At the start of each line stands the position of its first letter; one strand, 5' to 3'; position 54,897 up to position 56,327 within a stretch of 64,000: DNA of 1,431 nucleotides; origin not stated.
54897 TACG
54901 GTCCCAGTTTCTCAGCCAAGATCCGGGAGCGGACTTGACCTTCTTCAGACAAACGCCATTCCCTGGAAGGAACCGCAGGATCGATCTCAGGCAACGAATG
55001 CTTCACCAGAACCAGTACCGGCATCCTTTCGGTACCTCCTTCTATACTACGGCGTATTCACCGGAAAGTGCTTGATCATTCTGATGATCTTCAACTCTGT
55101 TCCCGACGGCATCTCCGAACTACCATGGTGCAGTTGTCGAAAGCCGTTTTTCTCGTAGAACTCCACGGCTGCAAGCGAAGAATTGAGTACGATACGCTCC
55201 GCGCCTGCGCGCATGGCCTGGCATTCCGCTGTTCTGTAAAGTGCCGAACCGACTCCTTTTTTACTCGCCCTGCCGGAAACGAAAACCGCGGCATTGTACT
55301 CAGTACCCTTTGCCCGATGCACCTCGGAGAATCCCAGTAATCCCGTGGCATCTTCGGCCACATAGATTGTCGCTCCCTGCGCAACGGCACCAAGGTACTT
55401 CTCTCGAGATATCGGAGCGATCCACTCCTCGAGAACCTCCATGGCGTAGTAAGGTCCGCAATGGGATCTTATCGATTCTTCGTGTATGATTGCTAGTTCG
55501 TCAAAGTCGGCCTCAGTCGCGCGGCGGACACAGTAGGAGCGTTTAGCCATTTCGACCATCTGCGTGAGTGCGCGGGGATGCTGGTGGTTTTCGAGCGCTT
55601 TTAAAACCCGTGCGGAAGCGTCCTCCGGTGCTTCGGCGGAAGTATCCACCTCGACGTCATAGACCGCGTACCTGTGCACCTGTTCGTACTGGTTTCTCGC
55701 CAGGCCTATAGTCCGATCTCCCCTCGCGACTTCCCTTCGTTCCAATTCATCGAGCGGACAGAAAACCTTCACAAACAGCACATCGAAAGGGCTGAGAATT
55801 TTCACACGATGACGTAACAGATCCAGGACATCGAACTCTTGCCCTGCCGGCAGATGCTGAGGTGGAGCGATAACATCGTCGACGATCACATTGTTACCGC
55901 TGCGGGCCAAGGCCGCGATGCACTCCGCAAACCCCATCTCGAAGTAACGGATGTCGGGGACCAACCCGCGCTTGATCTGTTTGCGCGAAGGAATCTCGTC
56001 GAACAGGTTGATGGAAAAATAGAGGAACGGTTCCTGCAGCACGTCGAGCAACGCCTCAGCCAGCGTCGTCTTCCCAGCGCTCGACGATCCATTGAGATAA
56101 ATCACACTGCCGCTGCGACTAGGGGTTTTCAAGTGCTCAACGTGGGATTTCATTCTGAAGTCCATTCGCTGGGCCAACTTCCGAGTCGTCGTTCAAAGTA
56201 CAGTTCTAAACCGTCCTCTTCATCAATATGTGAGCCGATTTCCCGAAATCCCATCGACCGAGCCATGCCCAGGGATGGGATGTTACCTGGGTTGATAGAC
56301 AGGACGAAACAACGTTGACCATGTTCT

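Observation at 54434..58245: Minus-strand cluster: ECF-sigma fusion, GNAT, CPT-like kinase-GNAT fusion, histidine phosphatase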

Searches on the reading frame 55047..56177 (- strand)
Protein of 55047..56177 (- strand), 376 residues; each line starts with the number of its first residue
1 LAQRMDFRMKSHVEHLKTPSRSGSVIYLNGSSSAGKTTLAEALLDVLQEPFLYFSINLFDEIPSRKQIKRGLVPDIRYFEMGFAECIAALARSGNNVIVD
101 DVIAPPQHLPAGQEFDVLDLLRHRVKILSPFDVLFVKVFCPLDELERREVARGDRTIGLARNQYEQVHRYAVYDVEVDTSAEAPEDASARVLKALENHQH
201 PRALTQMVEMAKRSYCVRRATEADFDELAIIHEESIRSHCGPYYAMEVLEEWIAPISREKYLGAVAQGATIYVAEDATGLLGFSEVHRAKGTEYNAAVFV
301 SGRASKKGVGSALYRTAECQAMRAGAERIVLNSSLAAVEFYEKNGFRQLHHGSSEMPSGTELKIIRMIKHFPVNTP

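Call 3: search_protein_families(library=pfam, proteins=[window:55047-56177:-], max_evalue=0.01)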
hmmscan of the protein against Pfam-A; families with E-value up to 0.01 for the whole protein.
window:55047-56177:- (376 aa): 8 families
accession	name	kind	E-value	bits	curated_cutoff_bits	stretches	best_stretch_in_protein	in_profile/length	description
PF07931.18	CPT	-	2.7e-43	148.2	22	1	23-195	1-171/172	Chloramphenicol phosphotransferase-like protein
PF13673.13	Acetyltransf_10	-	4.2e-12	46.6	23.6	1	245-349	6-110/128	Acetyltransferase (GNAT) domain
PF13508.13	Acetyltransf_7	-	2.1e-11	44.5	27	1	268-347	2-83/84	Acetyltransferase (GNAT) domain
PF00583.31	Acetyltransf_1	-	1.1e-08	35.7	20.7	1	266-346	30-116/116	Acetyltransferase (GNAT) family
PF13191.12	AAA_16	-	0.00024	22.1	32.6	1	19-127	18-126/167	AAA ATPase domain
PF16092.11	CFAP61_N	-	0.0016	18.6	27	1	189-283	153-237/264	Cilia- and flagella-associated protein 61, N-terminal domain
PF02367.23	TsaE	-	0.0025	18.2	26.6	0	11-47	9-45/128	Threonylcarbamoyl adenosine biosynthesis protein TsaE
PF13671.12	AAA_33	-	0.0058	17.4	27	0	25-154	1-120/143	AAA domain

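Call 4: search_protein_families(library=ncbifam, proteins=[window:55047-56177:-], max_evalue=0.01)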
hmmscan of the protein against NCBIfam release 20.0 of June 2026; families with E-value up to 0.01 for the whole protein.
window:55047-56177:- (376 aa): 8 families
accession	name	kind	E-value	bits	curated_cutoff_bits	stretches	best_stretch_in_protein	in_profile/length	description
NF033114.1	phos_trans_CPT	equivalog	3.8e-24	85.2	250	1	26-183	1-159/171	chloramphenicol phosphotransferase CPT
NF007853.0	PRK10562.1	equivalog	3.4e-06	27.4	125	1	242-351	26-125/146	N-acetyltransferase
TIGR01575.1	rimI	equivalog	0.00013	22.1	86.4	1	265-349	27-115/132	ribosomal protein S18-alanine N-acetyltransferase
NF040501.1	resist_ArsN2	equivalog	0.00032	20.3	125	1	268-350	23-105/133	arsenic resistance N-acetyltransferase ArsN2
NF002059.0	PRK00889.1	subfamily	0.00065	19.4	244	1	21-72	3-52/177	adenylyl-sulfate kinase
TIGR00455.1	apsK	equivalog_domain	0.0017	18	138.7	1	20-50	15-45/184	adenylyl-sulfate kinase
NF007338.0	PRK09831.1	equivalog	0.0044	17.1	146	1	217-350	6-128/150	GNAT family N-acetyltransferase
NF040502.1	PPT_acetyltrans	equivalog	0.0066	16.1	300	0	212-331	5-128/183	phosphinothricin N-acetyltransferase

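Call 7: find_homologous_proteins(query=window:55050-56153:-, max_evalue=0.00001)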
Query seq(368 aa) (368 aa): 184 proteins with E <= 0.00001 among 8000 candidates; the best 120 are listed.
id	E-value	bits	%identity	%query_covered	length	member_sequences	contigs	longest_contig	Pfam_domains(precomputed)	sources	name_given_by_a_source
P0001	1.7e-222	756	92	100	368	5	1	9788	PF13673.14,PF13508.14,PF07931.19,PF00583.32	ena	-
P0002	4.2e-218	741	90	100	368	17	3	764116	PF13673.14,PF13508.14,PF07931.19,PF00583.32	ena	-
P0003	2.0e-202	690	84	98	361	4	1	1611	PF13673.14,PF13508.14,PF07931.19,PF00583.32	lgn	-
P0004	2.9e-200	683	83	98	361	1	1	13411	PF13673.14,PF13508.14,PF07931.19,PF00583.32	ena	-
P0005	1.1e-199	681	83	98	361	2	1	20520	PF13673.14,PF13508.14,PF07931.19,PF00583.32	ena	-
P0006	1.3e-198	677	82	100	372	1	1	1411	PF13673.14,PF13508.14,PF07931.19,PF00583.32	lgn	-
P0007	3.3e-195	666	81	100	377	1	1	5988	PF13673.14,PF13508.14,PF07931.19,PF00583.32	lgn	-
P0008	2.6e-192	657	80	99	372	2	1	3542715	PF13673.14,PF13508.14,PF07931.19,PF00583.32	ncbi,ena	-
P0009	3.3e-192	656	80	99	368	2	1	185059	PF13673.14,PF13508.14,PF07931.19,PF00583.32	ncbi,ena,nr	ncbi:MAG: GNAT family N-acetyltransferase [Gemmatimonadetes bacterium]|nr:GNAT family N-acetyltransf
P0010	3.6e-192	656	80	99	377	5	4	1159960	PF13673.14,PF13508.14,PF07931.19,PF00583.32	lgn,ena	-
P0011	1.1e-185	635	78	97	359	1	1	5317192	PF13673.14,PF13508.14,PF07931.19,PF00583.32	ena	-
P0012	1.2e-183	628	77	98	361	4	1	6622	PF13673.14,PF13508.14,PF07931.19,PF00583.32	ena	-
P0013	2.0e-170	585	73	96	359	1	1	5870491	PF13673.14,PF13508.14,PF07931.19,PF00583.32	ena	-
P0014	1.4e-109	385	81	59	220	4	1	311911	PF07931.19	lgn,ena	-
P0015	1.1e-106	375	85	54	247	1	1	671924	PF07931.19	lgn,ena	-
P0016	9.2e-87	310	73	52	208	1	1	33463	PF07931.19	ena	-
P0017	1.1e-83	299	73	53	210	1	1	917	PF07931.19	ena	-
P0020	2.1e-28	118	43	51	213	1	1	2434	PF07931.19,PF13238.13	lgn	-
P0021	2.3e-28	118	39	52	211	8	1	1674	PF07931.19,PF13671.13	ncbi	-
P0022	2.4e-26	111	38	52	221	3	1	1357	PF07931.19,PF13671.13,PF13238.13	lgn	-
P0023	1.1e-25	109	37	53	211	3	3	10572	PF07931.19,PF13671.13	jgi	-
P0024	9.8e-24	102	31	88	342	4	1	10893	PF13673.14,PF13508.14,PF07931.19,PF08445.17,PF00583.32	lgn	-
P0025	3.1e-22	97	37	51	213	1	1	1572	PF07931.19,PF13671.13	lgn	-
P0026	3.2e-22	97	34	53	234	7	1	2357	PF07931.19,PF13671.13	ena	-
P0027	5.4e-22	97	37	51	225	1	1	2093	PF07931.19,PF13671.13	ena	-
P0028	6.0e-22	96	38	51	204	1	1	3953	PF07931.19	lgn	-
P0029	7.5e-22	96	38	53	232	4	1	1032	PF07931.19,PF13671.13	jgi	jgi:chloramphenicol 3-O phosphotransferase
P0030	8.8e-22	96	35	50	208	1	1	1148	PF07931.19,PF13671.13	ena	-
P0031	9.0e-22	96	35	51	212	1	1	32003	PF07931.19,PF13671.13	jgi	jgi:chloramphenicol 3-O phosphotransferase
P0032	9.4e-22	96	36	47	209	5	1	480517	PF07931.19,PF13671.13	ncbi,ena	-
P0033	1.1e-21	96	38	48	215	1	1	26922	PF06414.19,PF07931.19,PF13671.13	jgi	jgi:chloramphenicol 3-O phosphotransferase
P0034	1.4e-21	95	37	50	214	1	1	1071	PF07931.19,PF13671.13,PF13238.13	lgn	-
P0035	2.7e-21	94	35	51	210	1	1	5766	PF06414.19,PF07931.19,PF13671.13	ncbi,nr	ncbi:MAG: AAA family ATPase [Pseudomonadales bacterium]|nr:AAA family ATPase [Pseudomonadales bacter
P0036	3.4e-21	94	34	51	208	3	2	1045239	PF07931.19,PF13671.13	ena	-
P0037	3.8e-21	94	35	52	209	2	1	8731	PF07931.19,PF13671.13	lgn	-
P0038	4.8e-21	93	37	50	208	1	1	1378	PF07931.19,PF13671.13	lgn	-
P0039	5.3e-21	93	36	51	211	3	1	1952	PF07931.19,PF13671.13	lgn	-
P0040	6.7e-21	93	34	50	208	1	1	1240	PF07931.19,PF13671.13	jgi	jgi:chloramphenicol 3-O phosphotransferase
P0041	8.3e-21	93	35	50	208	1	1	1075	PF06414.19,PF07931.19,PF13671.13,PF13238.13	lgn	-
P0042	8.7e-21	93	34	50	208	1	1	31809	PF07931.19,PF13671.13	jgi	jgi:chloramphenicol 3-O phosphotransferase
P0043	1.1e-20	92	34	51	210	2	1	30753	PF07931.19,PF13671.13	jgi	jgi:chloramphenicol 3-O phosphotransferase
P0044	1.2e-20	92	35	47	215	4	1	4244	PF07931.19,PF13671.13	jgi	jgi:chloramphenicol 3-O phosphotransferase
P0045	1.7e-20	92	36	51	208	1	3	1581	PF07931.19,PF13671.13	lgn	-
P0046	1.8e-20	92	35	50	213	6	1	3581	PF07931.19,PF13671.13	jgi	jgi:chloramphenicol 3-O phosphotransferase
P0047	1.8e-20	91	36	51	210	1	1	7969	PF07931.19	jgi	jgi:chloramphenicol 3-O phosphotransferase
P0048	2.7e-20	91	36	51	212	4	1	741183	PF07931.19,PF13671.13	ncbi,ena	-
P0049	3.5e-20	91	36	51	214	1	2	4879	PF06414.19,PF07931.19,PF13671.13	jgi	jgi:chloramphenicol 3-O phosphotransferase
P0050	6.6e-20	90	36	50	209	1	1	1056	PF07931.19,PF13671.13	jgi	jgi:chloramphenicol 3-O phosphotransferase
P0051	6.9e-20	90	36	54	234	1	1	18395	PF07931.19,PF13671.13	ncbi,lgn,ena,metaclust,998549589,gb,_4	metaclust:\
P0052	7.7e-20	89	35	51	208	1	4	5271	PF07931.19,PF13671.13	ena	-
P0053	7.7e-20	89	35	50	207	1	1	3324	PF07931.19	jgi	jgi:chloramphenicol 3-O phosphotransferase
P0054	1.0e-19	89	34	51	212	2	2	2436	PF07931.19,PF13671.13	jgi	jgi:chloramphenicol 3-O phosphotransferase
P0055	1.2e-19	89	35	51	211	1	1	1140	PF07931.19,PF13671.13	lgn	-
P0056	1.5e-19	89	35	50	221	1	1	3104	PF07931.19,PF13671.13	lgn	-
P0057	1.7e-19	88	36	47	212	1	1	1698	PF07931.19,PF13671.13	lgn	-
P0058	1.8e-19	88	36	51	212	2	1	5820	PF06414.19,PF07931.19,PF13671.13,PF13238.13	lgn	-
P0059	2.7e-19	88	34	49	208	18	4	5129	PF07931.19,PF13671.13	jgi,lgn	jgi:chloramphenicol 3-O phosphotransferase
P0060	3.1e-19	87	35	49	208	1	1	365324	PF07931.19,PF13671.13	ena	-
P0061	4.4e-19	87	36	49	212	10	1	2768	PF07931.19,PF13671.13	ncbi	-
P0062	4.4e-19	87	35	51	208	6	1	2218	PF07931.19,PF13671.13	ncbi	-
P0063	5.3e-19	87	33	52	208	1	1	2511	PF07931.19,PF13671.13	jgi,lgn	jgi:chloramphenicol 3-O phosphotransferase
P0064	5.6e-19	87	36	51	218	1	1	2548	PF07931.19,PF13671.13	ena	-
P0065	5.6e-19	87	33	50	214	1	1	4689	PF06414.19,PF07931.19,PF13671.13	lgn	-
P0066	7.2e-19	86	33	52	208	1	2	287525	PF07931.19,PF13671.13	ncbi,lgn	-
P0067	7.6e-19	86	35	49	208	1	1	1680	PF07931.19,PF13671.13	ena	-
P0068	8.0e-19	86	34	47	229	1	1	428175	PF07931.19,PF13671.13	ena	-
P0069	9.6e-19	86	33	51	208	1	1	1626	PF07931.19,PF13671.13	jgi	jgi:chloramphenicol 3-O phosphotransferase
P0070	1.1e-18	86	38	47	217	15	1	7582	PF07931.19,PF13671.13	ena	-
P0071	1.3e-18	85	33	51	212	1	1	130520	PF07931.19,PF13671.13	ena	-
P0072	1.4e-18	85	33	52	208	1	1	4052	PF07931.19,PF13671.13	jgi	jgi:chloramphenicol 3-O phosphotransferase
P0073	1.4e-18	85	33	52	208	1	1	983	PF07931.19,PF13671.13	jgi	jgi:chloramphenicol 3-O phosphotransferase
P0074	1.8e-18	85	38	47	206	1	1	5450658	PF07931.19,PF13671.13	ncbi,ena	-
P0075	1.8e-18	85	38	50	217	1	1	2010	PF07931.19,PF13671.13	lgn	-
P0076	2.1e-18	85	37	51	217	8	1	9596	PF07931.19,PF13671.13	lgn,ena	-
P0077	2.3e-18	85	33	52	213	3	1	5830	PF07931.19,PF13671.13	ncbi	-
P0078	2.7e-18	84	34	48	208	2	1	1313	PF07931.19,PF13671.13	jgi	jgi:chloramphenicol 3-O phosphotransferase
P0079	2.8e-18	84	36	49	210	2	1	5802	PF07931.19,PF13671.13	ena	-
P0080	3.0e-18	84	35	51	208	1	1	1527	PF07931.19,PF13671.13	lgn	-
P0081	3.1e-18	84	34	50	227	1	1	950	PF07931.19,PF13671.13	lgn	-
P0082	3.4e-18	84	33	52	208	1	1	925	PF07931.19,PF13671.13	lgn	-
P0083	4.4e-18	84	36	52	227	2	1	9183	PF06414.19,PF07931.19,PF13671.13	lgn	-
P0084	4.8e-18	84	33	55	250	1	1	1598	PF07931.19,PF13671.13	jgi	jgi:chloramphenicol 3-O phosphotransferase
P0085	5.1e-18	83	37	47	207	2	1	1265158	PF07931.19,PF13671.13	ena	-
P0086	8.2e-18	83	38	47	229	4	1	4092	PF07931.19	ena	-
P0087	8.6e-18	83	36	47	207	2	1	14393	PF07931.19,PF13671.13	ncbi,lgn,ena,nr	ncbi:MAG: AAA family ATPase [Gammaproteobacteria bacterium]|nr:AAA family ATPase [Gammaproteobacteri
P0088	9.6e-18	83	35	47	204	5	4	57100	PF07931.19,PF13671.13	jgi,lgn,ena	jgi:chloramphenicol 3-O phosphotransferase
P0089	9.7e-18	83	35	51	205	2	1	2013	PF07931.19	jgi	jgi:chloramphenicol 3-O phosphotransferase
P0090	9.7e-18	83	35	51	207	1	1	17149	PF06414.19,PF07931.19,PF13671.13,PF13238.13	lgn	-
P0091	1.1e-17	82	34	55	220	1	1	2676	PF06414.19,PF07931.19,PF13671.13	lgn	-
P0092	1.2e-17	82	34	49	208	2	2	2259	PF07931.19,PF13671.13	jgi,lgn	jgi:chloramphenicol 3-O phosphotransferase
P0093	1.3e-17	82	32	51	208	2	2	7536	PF07931.19,PF13671.13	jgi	jgi:chloramphenicol 3-O phosphotransferase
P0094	2.0e-17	82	33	51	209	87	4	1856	PF07931.19,PF13671.13,PF13238.13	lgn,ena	-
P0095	3.1e-17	81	35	52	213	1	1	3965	PF07931.19,PF13671.13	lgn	-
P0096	3.6e-17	81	37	47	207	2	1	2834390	PF07931.19,PF13671.13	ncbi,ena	-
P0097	6.6e-17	80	32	52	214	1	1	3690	PF07931.19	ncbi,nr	ncbi:MAG TPA: hypothetical protein VHK28_02150 [Candidatus Limnocylindria bacterium]|nr:hypothetical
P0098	8.1e-17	80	33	52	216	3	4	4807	PF07931.19,PF13671.13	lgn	-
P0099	9.4e-17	79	36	50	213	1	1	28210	PF06414.19,PF07931.19,PF13671.13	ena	-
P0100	1.0e-16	79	36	48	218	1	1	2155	PF07931.19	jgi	jgi:chloramphenicol 3-O phosphotransferase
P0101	1.2e-16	79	34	51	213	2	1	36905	PF07931.19,PF13671.13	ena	-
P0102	1.2e-16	79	36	47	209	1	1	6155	PF06414.19,PF07931.19,PF13671.13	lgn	-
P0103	1.3e-16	79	37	46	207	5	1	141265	PF07931.19,PF13671.13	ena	-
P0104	1.3e-16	79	34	51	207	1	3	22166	PF06414.19,PF07931.19,PF13671.13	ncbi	-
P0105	1.5e-16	79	34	48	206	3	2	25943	PF06414.19,PF07931.19,PF13671.13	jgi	jgi:chloramphenicol 3-O phosphotransferase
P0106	1.7e-16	78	37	47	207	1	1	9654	PF07931.19,PF13671.13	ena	-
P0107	1.8e-16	78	37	46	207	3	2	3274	PF07931.19,PF13671.13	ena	-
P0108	2.3e-16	78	34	48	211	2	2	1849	PF07931.19,PF13671.13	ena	-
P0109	2.6e-16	78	35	47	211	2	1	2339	PF07931.19,PF13671.13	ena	-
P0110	2.8e-16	78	34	51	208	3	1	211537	PF07931.19,PF13671.13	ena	-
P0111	2.8e-16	78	36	47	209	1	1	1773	PF07931.19,PF13671.13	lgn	-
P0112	2.8e-16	78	33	51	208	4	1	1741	PF07931.19,PF13671.13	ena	-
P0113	3.1e-16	78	33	51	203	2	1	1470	PF07931.19,PF13671.13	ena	-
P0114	3.1e-16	78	34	51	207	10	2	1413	PF07931.19,PF13671.13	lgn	-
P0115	3.9e-16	77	33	51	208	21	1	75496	PF07931.19,PF13671.13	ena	-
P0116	4.5e-16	77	35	51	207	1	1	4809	PF07931.19,PF13671.13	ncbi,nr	ncbi:MAG: AAA family ATPase [Gammaproteobacteria bacterium]|nr:AAA family ATPase [Gammaproteobacteri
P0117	5.1e-16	77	33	49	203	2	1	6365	PF07931.19,PF13671.13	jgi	jgi:chloramphenicol 3-O phosphotransferase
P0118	5.2e-16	77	33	51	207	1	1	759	PF07931.19,PF13671.13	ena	-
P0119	5.2e-16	77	37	47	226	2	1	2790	PF07931.19,PF13671.13,PF13238.13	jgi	jgi:chloramphenicol 3-O phosphotransferase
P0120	5.3e-16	77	33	51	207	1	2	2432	PF07931.19,PF13671.13,PF13238.13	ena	-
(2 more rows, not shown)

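Call 9: find_encoding_contigs(protein=P0013, flank=7000, max_places=2)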
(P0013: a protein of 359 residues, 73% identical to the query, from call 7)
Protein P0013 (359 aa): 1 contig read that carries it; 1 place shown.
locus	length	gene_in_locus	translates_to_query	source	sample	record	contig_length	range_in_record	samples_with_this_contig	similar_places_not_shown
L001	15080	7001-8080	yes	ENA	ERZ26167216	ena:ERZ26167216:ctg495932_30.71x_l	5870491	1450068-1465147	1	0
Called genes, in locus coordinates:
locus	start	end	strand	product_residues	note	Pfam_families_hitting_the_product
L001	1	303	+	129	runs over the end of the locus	PF00702:Hydrolase (faint)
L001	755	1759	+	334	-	-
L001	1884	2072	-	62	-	-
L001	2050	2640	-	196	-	PF01520:Amidase_3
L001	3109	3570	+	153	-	PF25021:TEN_NHL, PF01436:NHL (faint)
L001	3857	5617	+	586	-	PF25021:TEN_NHL, PF01436:NHL (weak), PF01436:NHL (weak), PF25021:TEN_NHL, PF01436:NHL (weak), PF25021:TEN_NHL, PF01436:NHL (weak), PF13860:FlgD_ig (weak), +7 more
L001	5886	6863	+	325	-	PF01636:APH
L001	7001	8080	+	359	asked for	PF07931:CPT, PF00583:Acetyltransf_1, PF13673:Acetyltransf_10, PF13508:Acetyltransf_7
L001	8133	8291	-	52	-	-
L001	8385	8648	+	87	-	PF03629:SASA (weak)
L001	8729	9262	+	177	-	PF05988:DUF899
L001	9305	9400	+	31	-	-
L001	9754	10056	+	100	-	PF03992:ABM (weak)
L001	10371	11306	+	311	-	-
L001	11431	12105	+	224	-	PF00702:Hydrolase (weak), PF13419:HAD_2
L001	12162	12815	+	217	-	PF00702:Hydrolase, PF12710:HAD, PF13419:HAD_2, PF13242:Hydrolase_like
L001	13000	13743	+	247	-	PF00583:Acetyltransf_1, PF13508:Acetyltransf_7, PF08445:FR47 (weak)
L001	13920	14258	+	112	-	PF13649:Methyltransf_25 (weak), PF08241:Methyltransf_11 (weak)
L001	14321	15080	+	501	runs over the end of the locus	PF27155:Y4rL_C, PF22483:Mu-transpos_C_2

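Call 10: find_encoding_contigs(protein=P0011, flank=7000, max_places=2)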
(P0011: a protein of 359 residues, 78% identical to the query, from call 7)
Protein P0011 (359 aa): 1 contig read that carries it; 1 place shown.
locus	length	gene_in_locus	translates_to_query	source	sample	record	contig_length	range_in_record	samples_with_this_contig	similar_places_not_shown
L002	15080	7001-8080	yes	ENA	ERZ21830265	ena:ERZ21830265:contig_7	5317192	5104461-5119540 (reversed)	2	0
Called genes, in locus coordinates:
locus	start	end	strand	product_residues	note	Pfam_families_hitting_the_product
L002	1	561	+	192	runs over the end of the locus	-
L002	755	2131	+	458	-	PF00149:Metallophos (weak)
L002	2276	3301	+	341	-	PF02129:Peptidase_S15, PF00561:Abhydrolase_1 (weak), PF12697:Abhydrolase_6 (weak), PF00326:Peptidase_S9 (weak), PF12146:Hydrolase_4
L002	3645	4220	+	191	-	PF13847:Methyltransf_31, PF08241:Methyltransf_11, PF08242:Methyltransf_12, PF13649:Methyltransf_25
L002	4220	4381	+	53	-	-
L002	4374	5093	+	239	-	PF13649:Methyltransf_25, PF13847:Methyltransf_31, PF08241:Methyltransf_11, PF08242:Methyltransf_12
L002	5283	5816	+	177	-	PF04229:GrpB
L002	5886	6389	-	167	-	-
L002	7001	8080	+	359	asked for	PF07931:CPT, PF00583:Acetyltransf_1, PF13673:Acetyltransf_10, PF13508:Acetyltransf_7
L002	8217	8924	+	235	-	PF00702:Hydrolase, PF13419:HAD_2, PF13242:Hydrolase_like (weak)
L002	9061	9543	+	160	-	PF13302:Acetyltransf_3 (weak), PF00583:Acetyltransf_1, PF13673:Acetyltransf_10 (weak), PF13508:Acetyltransf_7, PF08445:FR47 (weak)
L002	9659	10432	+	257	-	-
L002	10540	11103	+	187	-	PF00293:NUDIX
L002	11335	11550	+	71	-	-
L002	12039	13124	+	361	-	PF12294:DUF3626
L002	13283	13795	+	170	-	PF07883:Cupin_2, PF02311:AraC_binding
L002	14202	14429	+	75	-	-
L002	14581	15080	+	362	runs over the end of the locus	PF00266:Aminotran_5, PF03841:SelA (weak), PF01053:Cys_Met_Meta_PP (weak)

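Call 11: find_encoding_contigs(protein=P0008, flank=7000, max_places=2)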
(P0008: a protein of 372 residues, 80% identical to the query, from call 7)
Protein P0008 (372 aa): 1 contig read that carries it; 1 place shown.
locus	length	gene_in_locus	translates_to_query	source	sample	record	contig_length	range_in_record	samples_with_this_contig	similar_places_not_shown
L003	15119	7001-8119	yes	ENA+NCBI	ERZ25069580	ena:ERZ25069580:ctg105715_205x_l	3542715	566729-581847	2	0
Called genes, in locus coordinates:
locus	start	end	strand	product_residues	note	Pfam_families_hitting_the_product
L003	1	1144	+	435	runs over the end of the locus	PF07690:MFS_1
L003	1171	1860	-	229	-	PF00702:Hydrolase, PF13419:HAD_2, PF13242:Hydrolase_like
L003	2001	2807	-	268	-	PF13489:Methyltransf_23, PF01209:Ubie_methyltran, PF13847:Methyltransf_31, PF08241:Methyltransf_11, PF08242:Methyltransf_12, PF13649:Methyltransf_25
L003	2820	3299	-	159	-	PF00583:Acetyltransf_1, PF13673:Acetyltransf_10, PF13508:Acetyltransf_7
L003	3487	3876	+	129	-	PF11969:DcpS_C (weak), PF01230:HIT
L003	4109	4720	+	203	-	-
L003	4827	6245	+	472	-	PF07638:Sigma70_ECF, PF04542:Sigma70_r2, PF04545:Sigma70_r4 (weak), PF08281:Sigma70_r4_2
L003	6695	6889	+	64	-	-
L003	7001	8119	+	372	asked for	PF07931:CPT, PF00583:Acetyltransf_1, PF13673:Acetyltransf_10, PF13508:Acetyltransf_7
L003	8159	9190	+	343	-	-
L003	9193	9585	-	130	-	PF00903:Glyoxalase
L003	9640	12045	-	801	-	PF12704:MacB_PCD, PF02687:FtsX, PF12704:MacB_PCD (weak), PF02687:FtsX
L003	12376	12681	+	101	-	-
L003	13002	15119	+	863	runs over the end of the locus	-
